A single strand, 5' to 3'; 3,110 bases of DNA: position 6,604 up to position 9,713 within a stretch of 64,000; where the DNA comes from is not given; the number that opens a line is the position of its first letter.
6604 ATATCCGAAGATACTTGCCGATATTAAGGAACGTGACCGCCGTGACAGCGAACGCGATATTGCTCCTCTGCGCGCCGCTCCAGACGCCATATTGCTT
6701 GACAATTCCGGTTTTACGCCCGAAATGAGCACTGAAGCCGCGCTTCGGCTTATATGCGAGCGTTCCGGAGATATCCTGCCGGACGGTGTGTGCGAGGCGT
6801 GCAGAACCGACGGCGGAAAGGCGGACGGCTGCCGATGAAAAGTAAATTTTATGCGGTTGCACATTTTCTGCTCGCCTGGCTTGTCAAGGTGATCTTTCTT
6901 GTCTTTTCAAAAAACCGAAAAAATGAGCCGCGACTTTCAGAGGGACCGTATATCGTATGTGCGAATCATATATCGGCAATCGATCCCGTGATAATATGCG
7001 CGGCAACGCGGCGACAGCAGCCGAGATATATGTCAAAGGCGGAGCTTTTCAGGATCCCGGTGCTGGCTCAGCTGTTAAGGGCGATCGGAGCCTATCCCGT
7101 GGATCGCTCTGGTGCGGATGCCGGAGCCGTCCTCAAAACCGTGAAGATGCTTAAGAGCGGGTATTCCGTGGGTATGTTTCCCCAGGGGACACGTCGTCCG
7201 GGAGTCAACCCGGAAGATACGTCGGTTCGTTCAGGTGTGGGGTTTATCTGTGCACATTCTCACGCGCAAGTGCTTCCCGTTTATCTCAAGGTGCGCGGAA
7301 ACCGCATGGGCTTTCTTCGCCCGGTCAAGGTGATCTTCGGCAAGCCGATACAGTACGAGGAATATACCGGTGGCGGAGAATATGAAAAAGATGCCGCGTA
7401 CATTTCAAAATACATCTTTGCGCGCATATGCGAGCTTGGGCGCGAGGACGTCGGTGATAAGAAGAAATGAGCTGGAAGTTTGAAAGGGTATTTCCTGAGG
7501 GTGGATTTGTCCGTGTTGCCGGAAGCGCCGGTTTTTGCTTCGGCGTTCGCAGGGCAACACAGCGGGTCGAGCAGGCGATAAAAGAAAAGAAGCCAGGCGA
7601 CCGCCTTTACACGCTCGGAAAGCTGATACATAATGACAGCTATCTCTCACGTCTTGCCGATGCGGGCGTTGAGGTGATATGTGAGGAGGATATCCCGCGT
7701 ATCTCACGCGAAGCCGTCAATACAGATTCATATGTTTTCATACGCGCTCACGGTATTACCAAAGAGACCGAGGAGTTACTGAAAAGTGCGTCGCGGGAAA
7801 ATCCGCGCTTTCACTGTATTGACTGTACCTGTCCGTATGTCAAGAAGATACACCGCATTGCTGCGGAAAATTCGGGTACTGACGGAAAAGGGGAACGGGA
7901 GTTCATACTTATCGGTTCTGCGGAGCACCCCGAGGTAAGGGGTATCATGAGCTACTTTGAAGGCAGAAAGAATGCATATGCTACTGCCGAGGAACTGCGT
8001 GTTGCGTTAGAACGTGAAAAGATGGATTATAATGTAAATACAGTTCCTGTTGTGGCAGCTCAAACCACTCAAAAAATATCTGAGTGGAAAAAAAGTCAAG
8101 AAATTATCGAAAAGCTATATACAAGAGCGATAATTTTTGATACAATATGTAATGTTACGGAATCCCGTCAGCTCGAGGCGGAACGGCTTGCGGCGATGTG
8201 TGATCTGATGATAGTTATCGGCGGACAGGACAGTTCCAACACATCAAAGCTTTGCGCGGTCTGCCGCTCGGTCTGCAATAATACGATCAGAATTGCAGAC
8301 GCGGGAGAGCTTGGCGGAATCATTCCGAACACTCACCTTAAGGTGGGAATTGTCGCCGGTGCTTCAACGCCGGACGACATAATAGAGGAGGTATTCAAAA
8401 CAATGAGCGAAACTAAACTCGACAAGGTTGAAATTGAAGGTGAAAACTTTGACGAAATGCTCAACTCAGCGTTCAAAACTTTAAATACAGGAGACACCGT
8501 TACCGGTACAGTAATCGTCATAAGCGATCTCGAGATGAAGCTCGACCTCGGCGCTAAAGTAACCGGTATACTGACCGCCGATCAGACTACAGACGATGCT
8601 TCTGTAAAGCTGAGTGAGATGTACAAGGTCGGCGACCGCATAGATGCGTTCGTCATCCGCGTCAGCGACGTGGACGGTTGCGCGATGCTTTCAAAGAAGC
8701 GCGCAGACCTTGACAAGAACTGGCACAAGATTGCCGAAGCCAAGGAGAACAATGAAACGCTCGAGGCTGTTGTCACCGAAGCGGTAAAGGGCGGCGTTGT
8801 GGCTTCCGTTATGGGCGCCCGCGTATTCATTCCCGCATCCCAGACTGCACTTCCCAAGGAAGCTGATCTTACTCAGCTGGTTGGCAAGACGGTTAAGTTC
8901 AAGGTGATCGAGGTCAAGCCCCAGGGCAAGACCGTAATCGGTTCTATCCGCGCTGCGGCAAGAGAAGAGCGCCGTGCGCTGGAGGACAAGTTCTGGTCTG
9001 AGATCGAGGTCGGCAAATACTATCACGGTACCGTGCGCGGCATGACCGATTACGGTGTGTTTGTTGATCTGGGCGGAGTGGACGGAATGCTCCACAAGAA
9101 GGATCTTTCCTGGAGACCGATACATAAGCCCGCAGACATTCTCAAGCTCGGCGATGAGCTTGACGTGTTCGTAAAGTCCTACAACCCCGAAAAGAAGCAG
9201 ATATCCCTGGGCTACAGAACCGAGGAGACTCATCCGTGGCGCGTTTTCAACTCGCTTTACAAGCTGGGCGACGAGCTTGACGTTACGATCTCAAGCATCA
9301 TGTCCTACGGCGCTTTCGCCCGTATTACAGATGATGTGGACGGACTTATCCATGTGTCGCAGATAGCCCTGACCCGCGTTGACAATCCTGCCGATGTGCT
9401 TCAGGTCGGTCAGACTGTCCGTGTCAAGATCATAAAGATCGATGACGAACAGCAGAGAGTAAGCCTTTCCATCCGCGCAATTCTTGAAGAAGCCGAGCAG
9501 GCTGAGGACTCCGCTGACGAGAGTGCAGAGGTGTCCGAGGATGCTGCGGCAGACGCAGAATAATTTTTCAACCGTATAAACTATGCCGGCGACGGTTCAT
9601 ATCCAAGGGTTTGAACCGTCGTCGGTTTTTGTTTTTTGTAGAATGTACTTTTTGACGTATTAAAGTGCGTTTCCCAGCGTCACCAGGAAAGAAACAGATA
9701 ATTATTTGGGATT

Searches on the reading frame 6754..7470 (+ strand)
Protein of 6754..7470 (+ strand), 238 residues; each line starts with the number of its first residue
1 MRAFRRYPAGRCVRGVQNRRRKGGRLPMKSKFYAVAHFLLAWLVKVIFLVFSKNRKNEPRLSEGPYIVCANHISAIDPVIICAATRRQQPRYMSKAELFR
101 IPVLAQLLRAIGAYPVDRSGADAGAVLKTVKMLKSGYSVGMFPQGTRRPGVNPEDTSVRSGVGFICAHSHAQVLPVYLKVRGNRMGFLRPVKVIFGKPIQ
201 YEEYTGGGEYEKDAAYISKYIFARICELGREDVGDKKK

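Call 47: search_protein_families(library=pfam, proteins=[window:6754-7470:+], max_evalue=0.001)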
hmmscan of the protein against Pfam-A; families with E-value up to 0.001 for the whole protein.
window:6754-7470:+ (238 aa): 1 family
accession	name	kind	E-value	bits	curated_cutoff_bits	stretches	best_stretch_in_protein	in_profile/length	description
PF01553.26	Acyltransferase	-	5.3e-20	72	23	1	58-178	8-131/132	Acyltransferase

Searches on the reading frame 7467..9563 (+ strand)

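Call 47: search_protein_families(library=pfam, proteins=[window:7467-9563:+], max_evalue=0.001)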
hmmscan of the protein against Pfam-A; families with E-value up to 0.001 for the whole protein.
window:7467-9563:+ (698 aa): 5 families
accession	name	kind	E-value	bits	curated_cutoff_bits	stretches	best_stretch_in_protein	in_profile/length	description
PF02401.23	LYTB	-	1.2e-74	251.4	24.5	1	15-313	1-266/267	LytB protein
PF00575.29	S1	-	7e-51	171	22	4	599-670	3-74/74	S1 RNA binding domain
PF21710.3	Spt6_S1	-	3.1e-08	34.2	27.5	1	606-670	22-87/91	Spt6, S1/OB domain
PF23459.1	S1_RRP5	-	8.6e-07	29.9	27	1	604-668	7-71/72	RRP5 S1 domain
PF24685.1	OB_RRP5_4th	-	0.00026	21.4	31.5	0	367-417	39-89/92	RRP5 OB-fold domain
